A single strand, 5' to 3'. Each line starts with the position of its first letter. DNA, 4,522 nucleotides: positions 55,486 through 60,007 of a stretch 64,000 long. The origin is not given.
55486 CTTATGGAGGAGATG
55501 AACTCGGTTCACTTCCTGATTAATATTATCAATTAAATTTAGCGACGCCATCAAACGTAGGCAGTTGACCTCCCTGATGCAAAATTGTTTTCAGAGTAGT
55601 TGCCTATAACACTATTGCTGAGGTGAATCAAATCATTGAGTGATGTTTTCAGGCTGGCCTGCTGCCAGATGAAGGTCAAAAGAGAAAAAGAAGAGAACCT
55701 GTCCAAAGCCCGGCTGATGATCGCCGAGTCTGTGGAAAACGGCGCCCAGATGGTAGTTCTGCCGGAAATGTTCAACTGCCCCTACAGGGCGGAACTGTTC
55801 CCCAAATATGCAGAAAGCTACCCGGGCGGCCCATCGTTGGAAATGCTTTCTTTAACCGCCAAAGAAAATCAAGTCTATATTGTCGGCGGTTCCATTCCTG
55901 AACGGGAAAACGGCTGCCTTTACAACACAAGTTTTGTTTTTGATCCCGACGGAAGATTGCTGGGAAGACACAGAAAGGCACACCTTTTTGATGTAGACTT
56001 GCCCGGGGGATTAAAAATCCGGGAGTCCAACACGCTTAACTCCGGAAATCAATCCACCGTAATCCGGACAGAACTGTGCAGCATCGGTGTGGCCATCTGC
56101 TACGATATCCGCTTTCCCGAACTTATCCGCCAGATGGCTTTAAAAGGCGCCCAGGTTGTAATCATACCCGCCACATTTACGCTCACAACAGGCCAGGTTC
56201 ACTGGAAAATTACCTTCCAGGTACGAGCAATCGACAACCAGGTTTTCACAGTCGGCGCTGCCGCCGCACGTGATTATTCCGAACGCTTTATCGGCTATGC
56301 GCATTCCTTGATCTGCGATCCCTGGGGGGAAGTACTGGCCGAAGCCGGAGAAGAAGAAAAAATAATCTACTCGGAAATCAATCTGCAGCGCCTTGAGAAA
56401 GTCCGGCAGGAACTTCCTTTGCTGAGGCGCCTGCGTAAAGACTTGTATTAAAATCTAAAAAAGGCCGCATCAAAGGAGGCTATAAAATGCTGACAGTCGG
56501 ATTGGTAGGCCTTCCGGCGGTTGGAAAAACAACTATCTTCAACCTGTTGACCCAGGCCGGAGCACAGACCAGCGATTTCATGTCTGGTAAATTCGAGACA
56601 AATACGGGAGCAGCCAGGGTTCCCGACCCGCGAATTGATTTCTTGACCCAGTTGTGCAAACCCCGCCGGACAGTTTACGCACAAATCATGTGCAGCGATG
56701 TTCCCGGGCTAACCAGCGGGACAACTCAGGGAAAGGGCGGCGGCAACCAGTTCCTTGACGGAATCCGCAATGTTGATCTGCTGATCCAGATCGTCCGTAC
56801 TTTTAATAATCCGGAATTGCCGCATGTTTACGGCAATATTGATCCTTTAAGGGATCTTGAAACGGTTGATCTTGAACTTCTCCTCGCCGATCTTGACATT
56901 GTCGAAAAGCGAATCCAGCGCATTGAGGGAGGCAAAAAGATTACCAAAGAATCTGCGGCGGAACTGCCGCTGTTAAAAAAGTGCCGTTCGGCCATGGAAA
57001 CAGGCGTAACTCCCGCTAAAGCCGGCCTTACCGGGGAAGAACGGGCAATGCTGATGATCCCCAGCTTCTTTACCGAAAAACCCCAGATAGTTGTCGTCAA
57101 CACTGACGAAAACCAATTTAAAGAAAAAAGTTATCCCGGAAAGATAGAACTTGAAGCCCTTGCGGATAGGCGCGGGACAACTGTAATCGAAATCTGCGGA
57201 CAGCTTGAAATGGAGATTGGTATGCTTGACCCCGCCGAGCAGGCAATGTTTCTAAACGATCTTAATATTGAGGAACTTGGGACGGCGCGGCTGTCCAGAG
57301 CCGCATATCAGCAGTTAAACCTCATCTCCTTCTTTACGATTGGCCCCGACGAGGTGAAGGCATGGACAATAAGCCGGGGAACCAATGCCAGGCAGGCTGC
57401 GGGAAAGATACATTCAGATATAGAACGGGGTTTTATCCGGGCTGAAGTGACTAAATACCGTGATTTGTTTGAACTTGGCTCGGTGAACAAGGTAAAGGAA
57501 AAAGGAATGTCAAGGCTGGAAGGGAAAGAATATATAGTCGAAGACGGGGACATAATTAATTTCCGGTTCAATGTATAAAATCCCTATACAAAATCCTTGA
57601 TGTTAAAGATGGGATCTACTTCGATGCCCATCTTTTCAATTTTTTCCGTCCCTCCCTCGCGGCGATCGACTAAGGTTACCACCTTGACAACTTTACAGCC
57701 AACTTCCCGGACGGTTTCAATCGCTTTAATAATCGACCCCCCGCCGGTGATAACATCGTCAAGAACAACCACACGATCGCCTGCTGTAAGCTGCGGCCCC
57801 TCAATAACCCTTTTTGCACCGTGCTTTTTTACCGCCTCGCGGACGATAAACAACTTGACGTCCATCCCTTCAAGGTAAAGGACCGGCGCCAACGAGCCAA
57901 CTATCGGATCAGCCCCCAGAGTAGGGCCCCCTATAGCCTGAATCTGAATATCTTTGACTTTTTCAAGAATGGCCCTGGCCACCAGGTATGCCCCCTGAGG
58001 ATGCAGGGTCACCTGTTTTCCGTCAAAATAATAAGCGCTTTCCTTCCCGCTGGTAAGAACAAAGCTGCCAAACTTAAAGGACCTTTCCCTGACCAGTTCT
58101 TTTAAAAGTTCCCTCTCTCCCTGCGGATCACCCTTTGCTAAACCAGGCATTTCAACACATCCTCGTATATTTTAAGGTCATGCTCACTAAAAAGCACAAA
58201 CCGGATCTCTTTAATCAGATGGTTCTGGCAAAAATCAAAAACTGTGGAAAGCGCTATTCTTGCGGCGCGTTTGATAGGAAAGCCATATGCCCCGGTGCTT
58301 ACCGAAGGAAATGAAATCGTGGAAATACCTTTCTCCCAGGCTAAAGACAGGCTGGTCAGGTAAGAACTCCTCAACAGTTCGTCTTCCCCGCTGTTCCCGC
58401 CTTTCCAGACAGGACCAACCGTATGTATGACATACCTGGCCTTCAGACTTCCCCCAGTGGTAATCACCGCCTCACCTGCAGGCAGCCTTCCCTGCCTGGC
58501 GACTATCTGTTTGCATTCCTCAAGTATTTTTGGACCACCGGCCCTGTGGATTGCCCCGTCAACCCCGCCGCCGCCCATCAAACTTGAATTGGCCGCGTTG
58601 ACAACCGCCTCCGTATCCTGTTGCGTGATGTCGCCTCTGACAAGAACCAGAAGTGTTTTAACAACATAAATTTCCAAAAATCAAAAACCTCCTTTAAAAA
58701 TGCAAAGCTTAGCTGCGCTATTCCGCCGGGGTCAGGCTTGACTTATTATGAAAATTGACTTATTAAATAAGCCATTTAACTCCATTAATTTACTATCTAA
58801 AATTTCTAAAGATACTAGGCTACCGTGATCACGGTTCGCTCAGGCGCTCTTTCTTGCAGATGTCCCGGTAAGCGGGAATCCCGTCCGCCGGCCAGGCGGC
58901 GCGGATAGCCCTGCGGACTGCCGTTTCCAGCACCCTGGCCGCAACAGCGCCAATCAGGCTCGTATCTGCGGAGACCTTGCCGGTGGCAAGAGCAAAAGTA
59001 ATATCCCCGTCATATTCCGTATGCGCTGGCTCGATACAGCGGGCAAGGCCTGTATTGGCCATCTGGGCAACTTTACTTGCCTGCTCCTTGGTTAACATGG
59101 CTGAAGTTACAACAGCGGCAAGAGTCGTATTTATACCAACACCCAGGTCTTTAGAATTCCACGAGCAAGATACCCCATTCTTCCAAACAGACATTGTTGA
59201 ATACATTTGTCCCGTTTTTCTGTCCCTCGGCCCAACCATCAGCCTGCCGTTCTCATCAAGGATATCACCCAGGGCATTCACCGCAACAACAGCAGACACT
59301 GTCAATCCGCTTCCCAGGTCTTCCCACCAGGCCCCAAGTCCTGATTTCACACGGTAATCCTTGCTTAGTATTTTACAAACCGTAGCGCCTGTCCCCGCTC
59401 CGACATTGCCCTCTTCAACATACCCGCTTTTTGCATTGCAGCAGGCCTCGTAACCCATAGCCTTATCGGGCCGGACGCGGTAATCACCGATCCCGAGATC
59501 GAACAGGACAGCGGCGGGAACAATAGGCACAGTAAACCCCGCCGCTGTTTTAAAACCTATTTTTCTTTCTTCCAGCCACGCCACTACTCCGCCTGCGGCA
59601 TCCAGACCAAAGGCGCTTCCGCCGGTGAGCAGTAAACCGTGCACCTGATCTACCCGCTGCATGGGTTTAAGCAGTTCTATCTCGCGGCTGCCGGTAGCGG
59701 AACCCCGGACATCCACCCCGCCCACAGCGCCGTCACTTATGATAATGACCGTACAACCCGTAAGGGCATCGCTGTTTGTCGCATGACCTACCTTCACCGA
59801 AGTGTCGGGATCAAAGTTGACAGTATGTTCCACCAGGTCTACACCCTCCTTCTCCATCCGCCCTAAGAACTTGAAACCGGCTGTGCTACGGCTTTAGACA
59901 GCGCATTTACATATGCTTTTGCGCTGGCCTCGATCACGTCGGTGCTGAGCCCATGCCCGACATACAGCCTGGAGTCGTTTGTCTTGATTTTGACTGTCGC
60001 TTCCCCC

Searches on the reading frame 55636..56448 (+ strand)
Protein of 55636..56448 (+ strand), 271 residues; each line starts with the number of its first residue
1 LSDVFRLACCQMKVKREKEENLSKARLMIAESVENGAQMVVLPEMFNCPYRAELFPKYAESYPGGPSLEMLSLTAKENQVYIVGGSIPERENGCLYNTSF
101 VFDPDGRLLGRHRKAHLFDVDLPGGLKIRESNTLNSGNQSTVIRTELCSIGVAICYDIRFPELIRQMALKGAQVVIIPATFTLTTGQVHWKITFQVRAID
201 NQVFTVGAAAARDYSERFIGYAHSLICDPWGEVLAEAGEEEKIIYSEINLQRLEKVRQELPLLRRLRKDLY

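Call 70: search_protein_families(library=pfam, proteins=[window:55636-56448:+], max_evalue=0.001)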
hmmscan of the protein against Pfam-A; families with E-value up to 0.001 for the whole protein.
window:55636-56448:+ (271 aa): 1 family
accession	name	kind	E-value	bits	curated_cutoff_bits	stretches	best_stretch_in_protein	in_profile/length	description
PF00795.27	CN_hydrolase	-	1.6e-66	224.7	23.2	1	6-258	1-256/256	Carbon-nitrogen hydrolase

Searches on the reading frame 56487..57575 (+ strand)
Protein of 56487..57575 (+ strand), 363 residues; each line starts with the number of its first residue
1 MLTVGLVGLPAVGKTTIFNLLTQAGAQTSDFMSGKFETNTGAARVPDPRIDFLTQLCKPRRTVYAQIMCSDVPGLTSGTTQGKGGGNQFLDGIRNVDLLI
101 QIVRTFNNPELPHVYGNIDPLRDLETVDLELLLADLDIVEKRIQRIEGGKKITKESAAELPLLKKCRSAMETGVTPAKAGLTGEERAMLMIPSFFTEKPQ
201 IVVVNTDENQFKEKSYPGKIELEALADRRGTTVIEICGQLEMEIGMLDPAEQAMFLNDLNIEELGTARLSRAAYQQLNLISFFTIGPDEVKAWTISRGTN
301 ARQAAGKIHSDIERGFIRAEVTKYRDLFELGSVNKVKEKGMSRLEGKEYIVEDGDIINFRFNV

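Call 70: search_protein_families(library=pfam, proteins=[window:56487-57575:+], max_evalue=0.001)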
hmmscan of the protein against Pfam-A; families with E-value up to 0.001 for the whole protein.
window:56487-57575:+ (363 aa): 4 families
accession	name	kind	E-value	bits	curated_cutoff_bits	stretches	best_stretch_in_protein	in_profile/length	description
PF06071.19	YchF-GTPase_C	-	3e-38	130.3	27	1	279-362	1-84/84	Protein of unknown function (DUF933)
PF01926.29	MMR_HSR1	-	1e-09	38.9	21.9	1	3-106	1-85/113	50S ribosome-binding GTPase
PF02421.24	FeoB_N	-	6.6e-06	26.2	27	1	3-45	2-44/156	Ferrous iron transport protein B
PF02824.27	TGS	-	8.4e-05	23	22.2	0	295-358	13-57/60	TGS domain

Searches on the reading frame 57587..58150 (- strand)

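Call 70: search_protein_families(library=pfam, proteins=[window:57587-58150:-], max_evalue=0.001)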
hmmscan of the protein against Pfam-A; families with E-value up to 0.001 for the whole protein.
window:57587-58150:- (188 aa): 2 families
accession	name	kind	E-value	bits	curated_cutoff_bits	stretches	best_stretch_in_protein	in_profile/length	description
PF00156.33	Pribosyltran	-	3.4e-16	59.4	26.3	1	45-175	3-140/158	Phosphoribosyl transferase domain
PF14681.12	UPRTase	-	2.2e-05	24.5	27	1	103-166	99-164/206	Uracil phosphoribosyltransferase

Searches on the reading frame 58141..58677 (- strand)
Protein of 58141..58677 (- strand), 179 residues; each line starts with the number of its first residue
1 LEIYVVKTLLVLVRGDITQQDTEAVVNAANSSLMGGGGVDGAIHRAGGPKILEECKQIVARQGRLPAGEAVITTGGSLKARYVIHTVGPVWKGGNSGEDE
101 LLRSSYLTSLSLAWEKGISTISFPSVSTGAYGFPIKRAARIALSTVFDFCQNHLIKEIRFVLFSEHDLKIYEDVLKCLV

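Call 70: search_protein_families(library=pfam, proteins=[window:58141-58677:-], max_evalue=0.001)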
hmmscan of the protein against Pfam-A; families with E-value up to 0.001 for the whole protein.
window:58141-58677:- (179 aa): 1 family
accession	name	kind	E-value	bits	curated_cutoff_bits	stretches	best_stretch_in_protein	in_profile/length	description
PF01661.27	Macro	-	5.3e-45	152.6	22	1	26-142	1-118/118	Macro domain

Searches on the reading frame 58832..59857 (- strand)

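Call 70: search_protein_families(library=pfam, proteins=[window:58832-59857:-], max_evalue=0.001)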
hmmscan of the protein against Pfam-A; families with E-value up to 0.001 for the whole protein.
window:58832-59857:- (342 aa): 1 family
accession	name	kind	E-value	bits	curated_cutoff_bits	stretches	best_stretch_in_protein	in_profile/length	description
PF03576.19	Peptidase_S58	-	3.2e-37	129.1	23.9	1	21-326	9-301/307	Peptidase family S58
